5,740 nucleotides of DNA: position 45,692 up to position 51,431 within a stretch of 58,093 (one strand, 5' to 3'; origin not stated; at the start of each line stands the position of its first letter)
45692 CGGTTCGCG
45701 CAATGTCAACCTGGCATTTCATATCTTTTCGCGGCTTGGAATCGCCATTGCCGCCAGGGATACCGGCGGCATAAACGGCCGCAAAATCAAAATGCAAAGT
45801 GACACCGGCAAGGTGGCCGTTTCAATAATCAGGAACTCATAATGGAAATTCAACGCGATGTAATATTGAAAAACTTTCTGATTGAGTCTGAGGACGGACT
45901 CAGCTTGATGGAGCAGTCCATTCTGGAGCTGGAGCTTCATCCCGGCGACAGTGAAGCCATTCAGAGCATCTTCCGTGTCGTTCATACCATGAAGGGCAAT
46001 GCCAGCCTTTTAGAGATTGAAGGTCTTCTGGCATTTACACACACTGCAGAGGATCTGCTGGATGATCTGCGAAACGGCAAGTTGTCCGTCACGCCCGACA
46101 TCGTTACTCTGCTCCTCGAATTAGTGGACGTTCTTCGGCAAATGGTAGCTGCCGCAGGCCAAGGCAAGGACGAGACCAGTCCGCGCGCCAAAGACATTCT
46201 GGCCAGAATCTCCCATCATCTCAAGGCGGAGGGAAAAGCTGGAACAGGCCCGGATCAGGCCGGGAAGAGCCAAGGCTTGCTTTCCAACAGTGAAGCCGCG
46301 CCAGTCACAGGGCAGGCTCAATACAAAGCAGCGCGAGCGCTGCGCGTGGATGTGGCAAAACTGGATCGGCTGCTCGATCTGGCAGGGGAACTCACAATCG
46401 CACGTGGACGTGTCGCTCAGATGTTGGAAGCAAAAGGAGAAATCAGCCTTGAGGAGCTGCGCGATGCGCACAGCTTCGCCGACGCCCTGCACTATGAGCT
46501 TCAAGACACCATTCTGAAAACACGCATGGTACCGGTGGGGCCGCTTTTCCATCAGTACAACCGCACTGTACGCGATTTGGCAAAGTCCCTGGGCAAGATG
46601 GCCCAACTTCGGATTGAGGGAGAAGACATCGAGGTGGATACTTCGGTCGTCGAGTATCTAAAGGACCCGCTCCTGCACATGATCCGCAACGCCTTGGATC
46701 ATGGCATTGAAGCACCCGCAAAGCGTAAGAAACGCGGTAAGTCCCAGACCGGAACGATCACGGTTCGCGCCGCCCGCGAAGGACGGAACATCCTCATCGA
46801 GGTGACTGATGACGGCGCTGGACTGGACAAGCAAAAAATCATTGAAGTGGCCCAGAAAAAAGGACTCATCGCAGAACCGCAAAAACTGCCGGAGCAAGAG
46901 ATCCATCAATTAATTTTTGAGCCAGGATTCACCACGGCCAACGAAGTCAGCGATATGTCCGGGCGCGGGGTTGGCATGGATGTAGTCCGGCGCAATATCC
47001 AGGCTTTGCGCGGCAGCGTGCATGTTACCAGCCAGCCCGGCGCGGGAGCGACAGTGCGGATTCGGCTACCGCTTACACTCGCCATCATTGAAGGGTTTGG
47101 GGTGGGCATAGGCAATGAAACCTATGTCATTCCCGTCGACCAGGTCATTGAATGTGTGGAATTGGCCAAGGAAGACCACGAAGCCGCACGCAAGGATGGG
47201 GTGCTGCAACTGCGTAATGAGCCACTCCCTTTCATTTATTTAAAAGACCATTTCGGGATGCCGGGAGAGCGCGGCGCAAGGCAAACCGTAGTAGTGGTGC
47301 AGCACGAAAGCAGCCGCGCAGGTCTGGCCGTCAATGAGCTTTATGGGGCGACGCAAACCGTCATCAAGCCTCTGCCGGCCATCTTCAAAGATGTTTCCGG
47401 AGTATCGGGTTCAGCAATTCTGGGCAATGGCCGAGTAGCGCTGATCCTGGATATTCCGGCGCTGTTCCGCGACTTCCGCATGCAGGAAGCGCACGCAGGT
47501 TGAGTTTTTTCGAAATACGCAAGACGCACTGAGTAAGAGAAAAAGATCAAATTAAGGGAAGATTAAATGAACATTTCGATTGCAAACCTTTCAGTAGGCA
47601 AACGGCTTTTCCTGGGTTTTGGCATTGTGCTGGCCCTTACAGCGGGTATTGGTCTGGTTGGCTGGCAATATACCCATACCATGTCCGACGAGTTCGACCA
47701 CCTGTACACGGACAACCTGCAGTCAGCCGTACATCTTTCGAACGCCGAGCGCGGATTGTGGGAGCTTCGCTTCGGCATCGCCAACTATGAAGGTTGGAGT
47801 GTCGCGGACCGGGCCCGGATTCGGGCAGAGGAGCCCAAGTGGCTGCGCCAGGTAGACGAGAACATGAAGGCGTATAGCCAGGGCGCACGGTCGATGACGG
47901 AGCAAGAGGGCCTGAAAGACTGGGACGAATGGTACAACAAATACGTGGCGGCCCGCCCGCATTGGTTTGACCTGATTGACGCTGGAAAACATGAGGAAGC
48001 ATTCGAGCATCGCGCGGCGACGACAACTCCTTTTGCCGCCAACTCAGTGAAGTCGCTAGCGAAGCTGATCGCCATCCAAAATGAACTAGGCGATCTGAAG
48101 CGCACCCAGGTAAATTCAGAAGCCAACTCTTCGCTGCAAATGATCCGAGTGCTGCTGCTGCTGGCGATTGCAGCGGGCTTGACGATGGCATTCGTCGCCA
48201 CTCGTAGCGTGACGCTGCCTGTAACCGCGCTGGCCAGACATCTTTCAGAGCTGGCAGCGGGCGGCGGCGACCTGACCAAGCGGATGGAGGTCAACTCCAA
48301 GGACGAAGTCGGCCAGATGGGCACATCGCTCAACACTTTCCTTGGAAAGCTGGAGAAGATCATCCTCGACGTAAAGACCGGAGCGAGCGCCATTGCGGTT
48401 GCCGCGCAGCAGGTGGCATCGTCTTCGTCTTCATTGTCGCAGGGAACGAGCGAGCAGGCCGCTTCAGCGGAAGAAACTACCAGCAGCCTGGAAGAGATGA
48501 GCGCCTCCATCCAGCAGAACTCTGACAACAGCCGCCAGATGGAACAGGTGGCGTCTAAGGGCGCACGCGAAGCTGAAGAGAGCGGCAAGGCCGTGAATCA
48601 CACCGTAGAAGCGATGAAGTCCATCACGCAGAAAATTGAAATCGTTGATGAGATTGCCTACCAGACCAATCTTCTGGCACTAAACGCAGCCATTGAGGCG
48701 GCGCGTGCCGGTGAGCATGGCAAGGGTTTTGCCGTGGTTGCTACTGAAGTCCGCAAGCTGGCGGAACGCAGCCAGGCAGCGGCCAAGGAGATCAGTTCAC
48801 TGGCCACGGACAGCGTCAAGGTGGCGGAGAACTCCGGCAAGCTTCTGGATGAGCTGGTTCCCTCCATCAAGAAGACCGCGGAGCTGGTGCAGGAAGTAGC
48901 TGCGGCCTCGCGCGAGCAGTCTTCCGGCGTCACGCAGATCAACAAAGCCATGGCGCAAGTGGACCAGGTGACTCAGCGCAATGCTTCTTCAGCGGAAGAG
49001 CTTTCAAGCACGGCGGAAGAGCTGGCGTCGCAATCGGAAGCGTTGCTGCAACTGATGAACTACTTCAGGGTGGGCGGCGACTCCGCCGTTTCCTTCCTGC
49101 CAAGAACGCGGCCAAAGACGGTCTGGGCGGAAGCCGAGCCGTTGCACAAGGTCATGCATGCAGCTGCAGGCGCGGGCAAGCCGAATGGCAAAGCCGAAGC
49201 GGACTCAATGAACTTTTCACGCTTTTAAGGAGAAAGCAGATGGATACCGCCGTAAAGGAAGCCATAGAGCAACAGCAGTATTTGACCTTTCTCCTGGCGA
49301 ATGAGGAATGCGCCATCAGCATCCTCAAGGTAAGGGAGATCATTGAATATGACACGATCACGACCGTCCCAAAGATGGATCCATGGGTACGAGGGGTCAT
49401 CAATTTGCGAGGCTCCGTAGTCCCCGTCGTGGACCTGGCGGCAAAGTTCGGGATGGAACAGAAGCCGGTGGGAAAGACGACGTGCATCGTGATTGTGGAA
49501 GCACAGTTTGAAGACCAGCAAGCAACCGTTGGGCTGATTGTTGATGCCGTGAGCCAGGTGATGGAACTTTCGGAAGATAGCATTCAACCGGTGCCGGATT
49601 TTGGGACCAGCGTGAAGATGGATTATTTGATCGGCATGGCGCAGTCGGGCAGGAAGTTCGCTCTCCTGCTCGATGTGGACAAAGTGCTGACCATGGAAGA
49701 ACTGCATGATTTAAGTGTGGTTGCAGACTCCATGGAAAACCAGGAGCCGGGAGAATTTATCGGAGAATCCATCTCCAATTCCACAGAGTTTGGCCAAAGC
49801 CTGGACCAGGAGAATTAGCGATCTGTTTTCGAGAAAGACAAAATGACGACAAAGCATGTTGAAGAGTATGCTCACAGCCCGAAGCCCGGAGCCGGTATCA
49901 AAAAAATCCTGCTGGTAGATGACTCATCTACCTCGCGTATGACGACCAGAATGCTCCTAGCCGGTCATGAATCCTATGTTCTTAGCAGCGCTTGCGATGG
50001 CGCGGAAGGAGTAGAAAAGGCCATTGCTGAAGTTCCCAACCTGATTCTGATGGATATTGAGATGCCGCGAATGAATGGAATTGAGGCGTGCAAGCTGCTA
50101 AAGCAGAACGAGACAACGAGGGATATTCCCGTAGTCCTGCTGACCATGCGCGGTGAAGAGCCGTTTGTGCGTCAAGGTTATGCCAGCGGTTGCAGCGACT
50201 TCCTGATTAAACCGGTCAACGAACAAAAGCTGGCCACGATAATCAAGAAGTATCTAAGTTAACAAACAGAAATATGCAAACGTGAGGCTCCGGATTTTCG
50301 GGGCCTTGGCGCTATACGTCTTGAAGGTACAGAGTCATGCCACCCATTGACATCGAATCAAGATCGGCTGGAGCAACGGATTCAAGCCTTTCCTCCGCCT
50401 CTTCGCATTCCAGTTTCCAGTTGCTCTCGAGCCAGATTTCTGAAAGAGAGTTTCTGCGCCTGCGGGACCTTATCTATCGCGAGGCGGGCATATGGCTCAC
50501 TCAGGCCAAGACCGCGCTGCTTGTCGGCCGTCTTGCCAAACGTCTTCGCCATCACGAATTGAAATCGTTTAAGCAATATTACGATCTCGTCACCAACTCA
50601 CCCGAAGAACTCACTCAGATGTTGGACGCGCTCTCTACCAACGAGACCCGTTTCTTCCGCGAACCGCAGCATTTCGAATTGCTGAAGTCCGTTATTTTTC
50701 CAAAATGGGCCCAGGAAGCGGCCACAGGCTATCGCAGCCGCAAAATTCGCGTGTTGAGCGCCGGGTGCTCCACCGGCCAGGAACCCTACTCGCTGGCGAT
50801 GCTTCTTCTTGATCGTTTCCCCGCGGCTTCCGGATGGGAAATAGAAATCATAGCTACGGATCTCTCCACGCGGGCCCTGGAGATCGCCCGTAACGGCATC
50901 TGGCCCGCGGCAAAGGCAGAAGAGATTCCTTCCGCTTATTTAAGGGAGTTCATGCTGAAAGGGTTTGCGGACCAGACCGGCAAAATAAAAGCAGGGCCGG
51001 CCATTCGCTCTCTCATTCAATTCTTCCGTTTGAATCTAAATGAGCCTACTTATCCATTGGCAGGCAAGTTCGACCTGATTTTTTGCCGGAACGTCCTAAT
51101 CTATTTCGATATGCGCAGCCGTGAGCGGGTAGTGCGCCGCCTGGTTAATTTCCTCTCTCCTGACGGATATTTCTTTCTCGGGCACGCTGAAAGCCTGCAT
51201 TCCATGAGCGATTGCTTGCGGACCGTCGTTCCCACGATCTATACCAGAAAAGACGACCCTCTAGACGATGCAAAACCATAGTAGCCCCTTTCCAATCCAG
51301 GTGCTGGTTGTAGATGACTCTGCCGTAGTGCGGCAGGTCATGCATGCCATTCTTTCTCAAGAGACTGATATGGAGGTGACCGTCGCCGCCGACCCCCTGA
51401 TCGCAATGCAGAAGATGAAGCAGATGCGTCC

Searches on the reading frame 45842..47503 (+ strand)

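Call 66: search_protein_families(library=pfam, proteins=[window:45842-47503:+], max_evalue=0.00001)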
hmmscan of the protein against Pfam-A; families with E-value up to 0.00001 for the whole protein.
window:45842-47503:+ (553 aa): 4 families
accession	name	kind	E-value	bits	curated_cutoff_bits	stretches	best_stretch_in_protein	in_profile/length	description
PF01584.24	CheW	-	2.2e-27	95.8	23.5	1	418-544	2-136/138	CheW-like domain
PF02518.31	HATPase_c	-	1.6e-20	74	26.4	1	275-412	4-110/111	Histidine kinase-, DNA gyrase B-, and HSP90-like ATPase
PF01627.28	Hpt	-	2.9e-13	50.3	24.6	1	8-100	2-83/84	Hpt domain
PF02895.20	H-kinase_dim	-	4.6e-13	49.9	23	1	165-226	2-67/68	Signal transducing histidine kinase, homodimeric domain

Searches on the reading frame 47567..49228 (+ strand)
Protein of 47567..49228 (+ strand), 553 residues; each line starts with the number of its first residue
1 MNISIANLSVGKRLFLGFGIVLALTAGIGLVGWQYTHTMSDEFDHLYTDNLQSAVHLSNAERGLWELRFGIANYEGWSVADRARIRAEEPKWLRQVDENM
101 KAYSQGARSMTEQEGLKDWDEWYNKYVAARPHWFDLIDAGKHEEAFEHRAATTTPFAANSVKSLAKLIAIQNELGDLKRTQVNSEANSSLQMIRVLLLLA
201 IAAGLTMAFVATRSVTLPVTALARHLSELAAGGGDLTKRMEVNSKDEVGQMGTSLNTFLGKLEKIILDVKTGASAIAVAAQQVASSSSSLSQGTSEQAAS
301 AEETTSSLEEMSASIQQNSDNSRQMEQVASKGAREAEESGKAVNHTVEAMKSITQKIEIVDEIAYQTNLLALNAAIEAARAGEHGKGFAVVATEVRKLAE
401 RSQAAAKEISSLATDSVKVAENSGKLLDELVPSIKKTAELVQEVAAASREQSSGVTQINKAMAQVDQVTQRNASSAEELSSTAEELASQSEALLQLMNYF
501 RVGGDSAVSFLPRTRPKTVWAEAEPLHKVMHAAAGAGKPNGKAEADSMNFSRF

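Call 66: search_protein_families(library=pfam, proteins=[window:47567-49228:+], max_evalue=0.00001)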
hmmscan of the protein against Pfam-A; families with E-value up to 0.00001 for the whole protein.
window:47567-49228:+ (553 aa): 4 families
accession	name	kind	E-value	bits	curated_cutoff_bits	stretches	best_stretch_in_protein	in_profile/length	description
PF00015.26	MCPsignal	-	6.6e-37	127.4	34.6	1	320-469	2-172/172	Methyl-accepting chemotaxis protein (MCP) signalling domain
PF12729.13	4HB_MCP_1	-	2.8e-23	82.8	27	1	7-181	1-176/181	Four helix bundle sensory module for signal transduction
PF00672.30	HAMP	-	4e-12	46.7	25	1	212-263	3-52/53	HAMP domain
PF02203.21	TarH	-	7.6e-10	39.4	25.2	1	6-173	3-175/177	Tar ligand binding domain homologue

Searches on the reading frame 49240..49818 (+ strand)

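Call 66: search_protein_families(library=pfam, proteins=[window:49240-49818:+], max_evalue=0.00001)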
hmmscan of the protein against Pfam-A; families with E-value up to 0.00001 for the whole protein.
window:49240-49818:+ (192 aa): 1 family
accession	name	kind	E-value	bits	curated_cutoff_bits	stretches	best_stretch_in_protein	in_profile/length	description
PF01584.24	CheW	-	9.9e-39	132.6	23.5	1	13-153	1-137/138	CheW-like domain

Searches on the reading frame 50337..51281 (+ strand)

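Call 66: search_protein_families(library=pfam, proteins=[window:50337-51281:+], max_evalue=0.00001)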
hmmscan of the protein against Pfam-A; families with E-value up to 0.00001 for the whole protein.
window:50337-51281:+ (314 aa): 5 families
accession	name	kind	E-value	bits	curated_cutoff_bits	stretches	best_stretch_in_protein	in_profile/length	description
PF01739.24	CheR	-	1.5e-58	197.9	27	1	102-297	1-189/195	CheR methyltransferase, SAM binding domain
PF03705.20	CheR_N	-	2.7e-15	56.2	27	1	38-89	2-53/53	CheR methyltransferase, all-alpha domain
PF08242.18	Methyltransf_12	-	7e-07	30.3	30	0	228-279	52-98/98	Methyltransferase domain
PF13649.12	Methyltransf_25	-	2.4e-06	28.6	27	0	227-277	48-97/97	Methyltransferase domain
PF13489.12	Methyltransf_23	-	3.5e-06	27.3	27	0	131-281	18-116/164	Methyltransferase domain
